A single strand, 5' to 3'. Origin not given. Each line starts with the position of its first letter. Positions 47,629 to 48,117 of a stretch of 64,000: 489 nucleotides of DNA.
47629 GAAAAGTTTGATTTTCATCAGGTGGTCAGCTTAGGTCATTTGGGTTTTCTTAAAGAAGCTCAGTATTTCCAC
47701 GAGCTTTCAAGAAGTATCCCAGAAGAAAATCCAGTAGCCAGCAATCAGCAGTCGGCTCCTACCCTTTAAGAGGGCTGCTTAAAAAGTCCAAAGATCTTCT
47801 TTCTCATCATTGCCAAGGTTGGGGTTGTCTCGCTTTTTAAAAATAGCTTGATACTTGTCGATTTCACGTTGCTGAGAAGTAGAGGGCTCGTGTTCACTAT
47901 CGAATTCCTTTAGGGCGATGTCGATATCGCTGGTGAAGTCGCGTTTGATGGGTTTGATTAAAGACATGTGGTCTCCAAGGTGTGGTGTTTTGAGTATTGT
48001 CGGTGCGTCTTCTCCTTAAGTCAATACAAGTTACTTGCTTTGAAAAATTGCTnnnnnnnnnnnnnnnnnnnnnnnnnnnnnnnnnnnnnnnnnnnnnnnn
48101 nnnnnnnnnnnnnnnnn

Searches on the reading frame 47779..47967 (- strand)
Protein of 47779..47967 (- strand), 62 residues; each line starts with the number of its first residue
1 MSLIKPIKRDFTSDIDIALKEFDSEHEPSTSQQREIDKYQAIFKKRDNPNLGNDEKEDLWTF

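Call 3: search_protein_families(library=pfam, proteins=[window:47779-47967:-], max_evalue=0.01)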
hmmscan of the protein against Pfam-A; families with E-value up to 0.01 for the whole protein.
window:47779-47967:- (62 aa): 0 families

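Call 85: search_protein_families(library=phrogs, proteins=[window:47779-47967:-], max_evalue=0.1)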
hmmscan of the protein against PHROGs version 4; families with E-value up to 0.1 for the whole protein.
window:47779-47967:- (62 aa): 1 family
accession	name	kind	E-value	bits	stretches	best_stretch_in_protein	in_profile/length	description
phrog_17846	-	unknown function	0.027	15.8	1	31-48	28-45/51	-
